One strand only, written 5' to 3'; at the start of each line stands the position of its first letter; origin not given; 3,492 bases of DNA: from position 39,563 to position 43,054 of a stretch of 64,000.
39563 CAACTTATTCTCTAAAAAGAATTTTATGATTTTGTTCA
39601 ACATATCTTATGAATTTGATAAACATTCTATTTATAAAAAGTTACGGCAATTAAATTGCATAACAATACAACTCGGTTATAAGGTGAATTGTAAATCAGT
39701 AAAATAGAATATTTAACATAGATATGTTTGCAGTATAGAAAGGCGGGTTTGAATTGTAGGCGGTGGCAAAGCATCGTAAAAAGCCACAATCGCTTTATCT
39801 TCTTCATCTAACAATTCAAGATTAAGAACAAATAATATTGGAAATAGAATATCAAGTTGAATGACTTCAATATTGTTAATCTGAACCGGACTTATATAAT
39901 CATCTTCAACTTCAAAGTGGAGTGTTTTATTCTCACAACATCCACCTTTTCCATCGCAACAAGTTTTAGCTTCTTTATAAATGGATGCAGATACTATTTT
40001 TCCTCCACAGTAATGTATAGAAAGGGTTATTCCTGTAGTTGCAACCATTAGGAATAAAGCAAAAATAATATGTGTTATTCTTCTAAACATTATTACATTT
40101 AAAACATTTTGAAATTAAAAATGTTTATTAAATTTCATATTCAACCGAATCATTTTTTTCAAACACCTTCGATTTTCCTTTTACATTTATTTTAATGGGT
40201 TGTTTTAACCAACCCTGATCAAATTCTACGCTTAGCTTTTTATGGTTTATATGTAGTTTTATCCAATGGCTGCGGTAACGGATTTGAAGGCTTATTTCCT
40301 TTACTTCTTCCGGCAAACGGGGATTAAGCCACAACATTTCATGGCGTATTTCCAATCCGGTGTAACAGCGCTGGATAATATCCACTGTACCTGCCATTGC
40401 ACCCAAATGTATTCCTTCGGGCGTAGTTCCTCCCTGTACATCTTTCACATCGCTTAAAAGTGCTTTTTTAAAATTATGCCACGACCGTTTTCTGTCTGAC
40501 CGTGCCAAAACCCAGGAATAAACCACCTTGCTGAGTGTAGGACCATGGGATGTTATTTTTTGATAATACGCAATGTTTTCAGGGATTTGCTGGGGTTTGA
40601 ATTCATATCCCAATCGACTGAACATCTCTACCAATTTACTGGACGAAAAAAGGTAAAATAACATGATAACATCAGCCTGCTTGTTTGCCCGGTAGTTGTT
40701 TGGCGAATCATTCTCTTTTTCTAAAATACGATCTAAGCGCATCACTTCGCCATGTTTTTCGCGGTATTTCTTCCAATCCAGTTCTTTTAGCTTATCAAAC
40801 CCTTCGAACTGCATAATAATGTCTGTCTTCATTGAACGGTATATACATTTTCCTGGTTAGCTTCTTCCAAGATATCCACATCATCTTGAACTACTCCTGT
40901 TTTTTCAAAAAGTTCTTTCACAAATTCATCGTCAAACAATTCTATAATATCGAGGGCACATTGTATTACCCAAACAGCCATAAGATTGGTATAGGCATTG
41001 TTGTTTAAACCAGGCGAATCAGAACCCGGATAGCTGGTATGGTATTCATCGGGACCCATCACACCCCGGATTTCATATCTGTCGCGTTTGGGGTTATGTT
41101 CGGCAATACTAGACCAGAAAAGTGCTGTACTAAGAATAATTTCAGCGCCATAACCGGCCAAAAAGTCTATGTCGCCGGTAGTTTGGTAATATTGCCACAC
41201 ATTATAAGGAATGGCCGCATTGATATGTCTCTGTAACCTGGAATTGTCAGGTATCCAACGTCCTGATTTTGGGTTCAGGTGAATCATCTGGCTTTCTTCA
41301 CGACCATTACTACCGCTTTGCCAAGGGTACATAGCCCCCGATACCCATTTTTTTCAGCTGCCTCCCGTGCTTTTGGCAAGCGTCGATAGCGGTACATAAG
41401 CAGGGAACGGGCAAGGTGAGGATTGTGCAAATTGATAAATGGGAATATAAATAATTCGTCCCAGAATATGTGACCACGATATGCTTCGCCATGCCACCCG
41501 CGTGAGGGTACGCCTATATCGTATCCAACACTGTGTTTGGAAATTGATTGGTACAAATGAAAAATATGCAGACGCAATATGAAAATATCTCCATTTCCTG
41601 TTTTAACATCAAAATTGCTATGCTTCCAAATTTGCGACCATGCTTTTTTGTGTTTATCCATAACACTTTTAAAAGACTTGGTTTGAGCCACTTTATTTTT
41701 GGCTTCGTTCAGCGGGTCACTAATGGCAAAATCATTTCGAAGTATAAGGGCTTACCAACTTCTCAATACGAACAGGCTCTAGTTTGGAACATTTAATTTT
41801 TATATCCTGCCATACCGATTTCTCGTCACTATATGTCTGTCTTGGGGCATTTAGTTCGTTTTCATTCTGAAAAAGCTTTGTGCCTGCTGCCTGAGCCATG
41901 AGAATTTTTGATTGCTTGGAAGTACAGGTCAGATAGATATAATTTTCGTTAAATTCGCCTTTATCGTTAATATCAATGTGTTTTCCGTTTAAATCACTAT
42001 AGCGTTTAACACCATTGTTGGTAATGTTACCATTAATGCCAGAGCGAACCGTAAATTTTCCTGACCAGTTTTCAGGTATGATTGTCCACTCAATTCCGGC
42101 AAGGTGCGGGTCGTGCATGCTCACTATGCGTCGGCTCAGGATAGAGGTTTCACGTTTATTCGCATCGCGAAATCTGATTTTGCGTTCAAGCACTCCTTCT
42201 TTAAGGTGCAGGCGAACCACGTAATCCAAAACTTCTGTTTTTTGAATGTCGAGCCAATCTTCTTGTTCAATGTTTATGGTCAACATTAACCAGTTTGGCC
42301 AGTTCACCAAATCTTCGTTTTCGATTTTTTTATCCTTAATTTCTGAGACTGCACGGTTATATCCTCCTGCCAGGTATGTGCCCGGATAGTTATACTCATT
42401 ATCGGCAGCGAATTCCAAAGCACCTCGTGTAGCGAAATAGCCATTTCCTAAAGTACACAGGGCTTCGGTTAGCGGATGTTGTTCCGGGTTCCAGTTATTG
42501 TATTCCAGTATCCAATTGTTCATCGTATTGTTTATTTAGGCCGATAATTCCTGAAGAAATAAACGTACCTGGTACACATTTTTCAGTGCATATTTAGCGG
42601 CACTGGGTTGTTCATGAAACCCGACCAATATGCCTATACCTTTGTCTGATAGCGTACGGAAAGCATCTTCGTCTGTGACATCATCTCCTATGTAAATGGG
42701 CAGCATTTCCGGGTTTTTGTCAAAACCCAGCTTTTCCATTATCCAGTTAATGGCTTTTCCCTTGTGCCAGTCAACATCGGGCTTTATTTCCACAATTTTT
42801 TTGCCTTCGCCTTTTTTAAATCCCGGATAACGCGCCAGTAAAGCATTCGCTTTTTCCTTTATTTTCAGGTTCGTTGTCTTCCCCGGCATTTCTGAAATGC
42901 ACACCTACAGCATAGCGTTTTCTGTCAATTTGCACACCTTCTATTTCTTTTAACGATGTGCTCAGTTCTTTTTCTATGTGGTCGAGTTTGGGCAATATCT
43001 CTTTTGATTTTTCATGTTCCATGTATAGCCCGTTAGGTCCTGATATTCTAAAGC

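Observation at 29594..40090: A 10-kb heavy-metal resistance island (DUF302, CopB-like ATPase, 2x HMA-like, CusB, CusC, CusA, Cys-rich protein) that is almost completely pseudogenized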

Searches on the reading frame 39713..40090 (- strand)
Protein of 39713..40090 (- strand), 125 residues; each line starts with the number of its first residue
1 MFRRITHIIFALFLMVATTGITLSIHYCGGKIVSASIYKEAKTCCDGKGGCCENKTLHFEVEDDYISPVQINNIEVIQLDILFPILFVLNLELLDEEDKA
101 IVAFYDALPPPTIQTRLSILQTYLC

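Call 6: find_encoding_contigs(protein=window:39713-40090:-, flank=10000, max_places=10)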
Protein window:39713-40090:- (125 aa): no gene with exactly this product is on record in the collection.

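Call 22: search_protein_families(library=pfam, proteins=[window:39713-40090:-])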
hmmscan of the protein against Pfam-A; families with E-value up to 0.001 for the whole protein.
window:39713-40090:- (125 aa): 0 families

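Call 48: search_protein_families(library=pfam, proteins=[window:39713-40090:-], max_evalue=0.01)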
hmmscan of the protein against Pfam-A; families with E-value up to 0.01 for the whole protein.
window:39713-40090:- (125 aa): 0 families

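Call 54: search_protein_families(library=ncbifam, proteins=[window:39713-40090:-], max_evalue=0.001)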
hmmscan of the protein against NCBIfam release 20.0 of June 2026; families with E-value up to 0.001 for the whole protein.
window:39713-40090:- (125 aa): 1 family
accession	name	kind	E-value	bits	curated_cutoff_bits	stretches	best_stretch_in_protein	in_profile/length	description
NF047658.1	HYC_CC_PP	subfamily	1.5e-16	61.1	28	1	4-121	2-127/131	HYC_CC_PP family protein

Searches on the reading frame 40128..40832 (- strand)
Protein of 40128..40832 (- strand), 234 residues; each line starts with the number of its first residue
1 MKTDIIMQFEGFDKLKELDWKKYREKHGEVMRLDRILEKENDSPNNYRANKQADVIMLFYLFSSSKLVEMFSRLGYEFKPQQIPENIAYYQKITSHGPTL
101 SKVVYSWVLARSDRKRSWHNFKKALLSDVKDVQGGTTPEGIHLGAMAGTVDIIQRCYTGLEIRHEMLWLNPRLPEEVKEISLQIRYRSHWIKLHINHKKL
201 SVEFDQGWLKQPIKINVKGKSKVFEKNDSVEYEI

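Call 20: find_encoding_contigs(protein=window:40128-40832:-, flank=10000, max_places=6)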
Protein window:40128-40832:- (234 aa): no gene with exactly this product is on record in the collection.

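Call 22: search_protein_families(library=pfam, proteins=[window:40128-40832:-])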
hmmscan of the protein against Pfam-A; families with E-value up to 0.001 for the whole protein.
window:40128-40832:- (234 aa): 2 families
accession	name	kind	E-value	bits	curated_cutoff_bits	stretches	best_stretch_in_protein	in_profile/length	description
PF03632.21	Glyco_hydro_65m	-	2.3e-32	112.8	27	1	4-150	238-370/371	Glycosyl hydrolase family 65 central catalytic domain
PF03633.20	Glyco_hydro_65C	-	1.9e-13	50.4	22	1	160-221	1-59/62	Glycosyl hydrolase family 65, C-terminal domain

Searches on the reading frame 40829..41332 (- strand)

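Call 22: search_protein_families(library=pfam, proteins=[window:40829-41332:-])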
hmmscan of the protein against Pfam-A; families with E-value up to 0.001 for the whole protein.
window:40829-41332:- (167 aa): 1 family
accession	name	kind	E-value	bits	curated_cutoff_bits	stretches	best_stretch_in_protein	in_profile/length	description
PF03632.21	Glyco_hydro_65m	-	2.7e-48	165.3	27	1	1-154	81-221/371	Glycosyl hydrolase family 65 central catalytic domain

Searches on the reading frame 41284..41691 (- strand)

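Call 22: search_protein_families(library=pfam, proteins=[window:41284-41691:-])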
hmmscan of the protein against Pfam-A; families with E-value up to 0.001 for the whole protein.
window:41284-41691:- (135 aa): 1 family
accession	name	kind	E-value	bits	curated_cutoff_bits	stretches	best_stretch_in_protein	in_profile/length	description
PF03632.21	Glyco_hydro_65m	-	1.1e-26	94.1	27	1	40-119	1-79/371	Glycosyl hydrolase family 65 central catalytic domain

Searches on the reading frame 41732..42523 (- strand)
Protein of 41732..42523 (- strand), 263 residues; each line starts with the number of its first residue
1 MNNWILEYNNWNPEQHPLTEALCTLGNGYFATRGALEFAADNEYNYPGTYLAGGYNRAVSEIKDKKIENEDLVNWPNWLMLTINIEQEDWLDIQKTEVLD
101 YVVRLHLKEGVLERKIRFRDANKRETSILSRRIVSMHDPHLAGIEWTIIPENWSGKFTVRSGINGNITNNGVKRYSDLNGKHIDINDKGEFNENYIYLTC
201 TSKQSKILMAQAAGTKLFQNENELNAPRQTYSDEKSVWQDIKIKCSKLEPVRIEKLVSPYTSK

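Call 22: search_protein_families(library=pfam, proteins=[window:41732-42523:-])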
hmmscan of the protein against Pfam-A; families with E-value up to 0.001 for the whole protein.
window:41732-42523:- (263 aa): 1 family
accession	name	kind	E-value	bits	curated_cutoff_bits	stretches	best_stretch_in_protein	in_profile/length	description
PF03636.21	Glyco_hydro_65N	-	2.6e-65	220.8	26.6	1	8-263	2-233/233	Glycosyl hydrolase family 65, N-terminal domain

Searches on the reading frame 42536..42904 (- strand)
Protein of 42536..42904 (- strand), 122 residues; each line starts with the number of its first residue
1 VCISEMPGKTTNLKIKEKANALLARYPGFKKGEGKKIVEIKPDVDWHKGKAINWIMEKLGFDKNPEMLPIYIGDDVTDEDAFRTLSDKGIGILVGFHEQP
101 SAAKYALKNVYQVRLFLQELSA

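Call 23: search_protein_families(library=pfam, proteins=[window:42536-42904:-])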
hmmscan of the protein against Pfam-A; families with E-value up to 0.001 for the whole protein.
window:42536-42904:- (122 aa): 1 family
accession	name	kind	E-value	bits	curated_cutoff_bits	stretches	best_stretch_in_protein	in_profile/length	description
PF02358.22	Trehalose_PPase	-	2.4e-20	73.1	27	1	9-109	128-233/235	Trehalose-phosphatase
